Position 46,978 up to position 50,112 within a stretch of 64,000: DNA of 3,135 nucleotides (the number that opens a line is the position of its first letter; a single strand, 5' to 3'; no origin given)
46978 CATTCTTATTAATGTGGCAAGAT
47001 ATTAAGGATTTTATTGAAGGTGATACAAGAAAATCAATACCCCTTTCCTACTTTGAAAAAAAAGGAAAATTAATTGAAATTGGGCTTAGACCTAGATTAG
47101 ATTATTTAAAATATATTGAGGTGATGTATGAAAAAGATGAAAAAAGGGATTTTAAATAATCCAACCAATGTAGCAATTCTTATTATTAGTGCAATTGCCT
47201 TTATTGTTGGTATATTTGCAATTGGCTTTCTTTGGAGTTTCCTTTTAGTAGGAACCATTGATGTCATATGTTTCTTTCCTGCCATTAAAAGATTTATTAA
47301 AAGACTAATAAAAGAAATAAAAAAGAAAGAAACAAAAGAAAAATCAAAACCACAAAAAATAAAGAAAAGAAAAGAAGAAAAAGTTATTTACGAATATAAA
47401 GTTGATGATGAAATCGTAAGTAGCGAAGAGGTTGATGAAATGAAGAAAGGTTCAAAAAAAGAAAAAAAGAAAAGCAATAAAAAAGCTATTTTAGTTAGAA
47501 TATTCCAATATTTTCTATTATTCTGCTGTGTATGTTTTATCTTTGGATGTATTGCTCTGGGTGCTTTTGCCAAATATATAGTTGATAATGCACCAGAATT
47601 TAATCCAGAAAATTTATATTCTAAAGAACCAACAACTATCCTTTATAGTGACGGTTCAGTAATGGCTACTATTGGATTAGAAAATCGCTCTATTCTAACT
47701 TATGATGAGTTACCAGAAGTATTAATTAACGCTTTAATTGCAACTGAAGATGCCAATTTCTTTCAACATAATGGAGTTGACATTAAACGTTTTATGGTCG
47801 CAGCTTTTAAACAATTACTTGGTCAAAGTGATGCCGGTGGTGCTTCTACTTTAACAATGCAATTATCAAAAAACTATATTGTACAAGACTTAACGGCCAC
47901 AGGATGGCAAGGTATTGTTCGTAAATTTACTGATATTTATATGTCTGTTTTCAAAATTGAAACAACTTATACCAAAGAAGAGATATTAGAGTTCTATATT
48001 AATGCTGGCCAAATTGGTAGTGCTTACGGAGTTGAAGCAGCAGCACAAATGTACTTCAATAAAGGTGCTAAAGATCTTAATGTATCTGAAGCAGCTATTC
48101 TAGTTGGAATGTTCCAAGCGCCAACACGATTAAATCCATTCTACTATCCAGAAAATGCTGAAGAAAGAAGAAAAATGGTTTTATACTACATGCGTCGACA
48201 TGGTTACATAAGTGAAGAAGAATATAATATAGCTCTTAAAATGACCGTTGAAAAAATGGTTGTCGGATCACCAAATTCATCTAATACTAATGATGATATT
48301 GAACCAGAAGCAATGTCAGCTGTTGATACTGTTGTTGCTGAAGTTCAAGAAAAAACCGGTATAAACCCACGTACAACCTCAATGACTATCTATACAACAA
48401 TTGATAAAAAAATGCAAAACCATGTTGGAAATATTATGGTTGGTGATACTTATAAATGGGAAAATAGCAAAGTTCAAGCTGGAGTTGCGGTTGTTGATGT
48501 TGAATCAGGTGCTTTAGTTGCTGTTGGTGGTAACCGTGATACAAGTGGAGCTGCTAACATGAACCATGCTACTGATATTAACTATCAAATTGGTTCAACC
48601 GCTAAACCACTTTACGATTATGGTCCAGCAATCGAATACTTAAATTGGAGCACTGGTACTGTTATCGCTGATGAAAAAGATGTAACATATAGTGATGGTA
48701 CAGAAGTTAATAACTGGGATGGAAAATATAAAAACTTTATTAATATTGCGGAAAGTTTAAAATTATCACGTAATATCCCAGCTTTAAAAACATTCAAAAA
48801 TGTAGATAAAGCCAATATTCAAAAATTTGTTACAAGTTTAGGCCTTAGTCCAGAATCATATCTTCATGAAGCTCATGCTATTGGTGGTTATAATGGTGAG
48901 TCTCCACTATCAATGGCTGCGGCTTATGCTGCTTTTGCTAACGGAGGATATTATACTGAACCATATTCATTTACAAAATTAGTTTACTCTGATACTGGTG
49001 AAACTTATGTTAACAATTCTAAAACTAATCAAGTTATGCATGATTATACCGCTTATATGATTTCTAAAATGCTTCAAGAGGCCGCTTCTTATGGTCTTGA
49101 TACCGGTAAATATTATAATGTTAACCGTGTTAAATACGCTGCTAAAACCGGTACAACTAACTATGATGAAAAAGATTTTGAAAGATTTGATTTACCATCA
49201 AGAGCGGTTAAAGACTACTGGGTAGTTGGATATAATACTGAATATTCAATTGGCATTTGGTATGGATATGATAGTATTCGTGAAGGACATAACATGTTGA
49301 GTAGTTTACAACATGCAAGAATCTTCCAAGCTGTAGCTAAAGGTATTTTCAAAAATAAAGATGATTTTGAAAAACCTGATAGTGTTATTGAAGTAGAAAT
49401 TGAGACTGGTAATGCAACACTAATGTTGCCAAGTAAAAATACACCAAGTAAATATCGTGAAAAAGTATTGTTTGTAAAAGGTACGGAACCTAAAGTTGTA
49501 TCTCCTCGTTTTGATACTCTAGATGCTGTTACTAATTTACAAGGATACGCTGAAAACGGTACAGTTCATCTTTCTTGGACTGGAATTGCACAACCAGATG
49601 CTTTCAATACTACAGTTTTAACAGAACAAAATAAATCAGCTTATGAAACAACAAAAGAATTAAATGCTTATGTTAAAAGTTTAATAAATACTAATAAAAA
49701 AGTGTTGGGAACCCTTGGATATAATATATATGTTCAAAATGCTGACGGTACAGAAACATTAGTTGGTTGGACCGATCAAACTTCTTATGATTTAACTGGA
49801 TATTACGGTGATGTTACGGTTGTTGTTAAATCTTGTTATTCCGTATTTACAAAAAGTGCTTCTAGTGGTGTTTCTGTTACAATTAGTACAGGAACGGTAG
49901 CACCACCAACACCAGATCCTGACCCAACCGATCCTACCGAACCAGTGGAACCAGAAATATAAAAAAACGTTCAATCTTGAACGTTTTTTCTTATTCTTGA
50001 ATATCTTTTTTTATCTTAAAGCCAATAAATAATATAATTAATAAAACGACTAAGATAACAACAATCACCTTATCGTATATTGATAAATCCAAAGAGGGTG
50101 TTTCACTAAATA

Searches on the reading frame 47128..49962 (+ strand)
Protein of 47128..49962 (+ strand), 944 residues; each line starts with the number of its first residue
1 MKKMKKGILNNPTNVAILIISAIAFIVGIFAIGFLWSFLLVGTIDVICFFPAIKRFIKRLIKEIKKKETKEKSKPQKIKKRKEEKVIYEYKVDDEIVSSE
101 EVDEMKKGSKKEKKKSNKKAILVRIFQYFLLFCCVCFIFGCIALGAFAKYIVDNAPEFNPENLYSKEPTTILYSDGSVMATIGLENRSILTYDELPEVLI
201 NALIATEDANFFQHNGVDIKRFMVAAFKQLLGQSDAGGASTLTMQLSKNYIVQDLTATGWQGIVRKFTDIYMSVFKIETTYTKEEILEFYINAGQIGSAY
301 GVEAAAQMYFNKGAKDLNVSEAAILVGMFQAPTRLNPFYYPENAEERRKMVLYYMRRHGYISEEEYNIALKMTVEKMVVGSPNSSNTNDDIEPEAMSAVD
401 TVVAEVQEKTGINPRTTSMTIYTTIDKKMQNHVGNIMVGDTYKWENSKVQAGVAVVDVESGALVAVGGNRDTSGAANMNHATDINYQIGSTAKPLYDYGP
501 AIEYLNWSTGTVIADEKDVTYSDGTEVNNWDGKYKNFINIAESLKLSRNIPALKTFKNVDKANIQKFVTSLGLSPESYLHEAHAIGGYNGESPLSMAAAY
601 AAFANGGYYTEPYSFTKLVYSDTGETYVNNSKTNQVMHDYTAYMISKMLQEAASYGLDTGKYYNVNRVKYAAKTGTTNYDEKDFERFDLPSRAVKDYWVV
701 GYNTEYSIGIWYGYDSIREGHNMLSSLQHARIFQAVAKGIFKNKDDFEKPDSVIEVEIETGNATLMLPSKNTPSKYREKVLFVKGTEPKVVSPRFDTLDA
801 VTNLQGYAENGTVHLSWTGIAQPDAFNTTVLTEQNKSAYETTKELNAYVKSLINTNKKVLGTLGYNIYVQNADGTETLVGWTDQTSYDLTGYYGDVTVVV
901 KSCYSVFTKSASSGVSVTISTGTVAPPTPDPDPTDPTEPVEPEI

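Call 90: search_protein_families(library=pfam, proteins=[window:47128-49962:+], max_evalue=0.001)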
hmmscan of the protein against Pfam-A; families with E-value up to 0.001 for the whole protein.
window:47128-49962:+ (944 aa): 2 families
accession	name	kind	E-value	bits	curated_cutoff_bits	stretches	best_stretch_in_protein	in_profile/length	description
PF00912.28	Transgly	-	2.3e-51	174.2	27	1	176-355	2-177/178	Transglycosylase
PF00905.27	Transpeptidase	-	4.1e-23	82.5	22.1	1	453-735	3-296/299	Penicillin binding protein transpeptidase domain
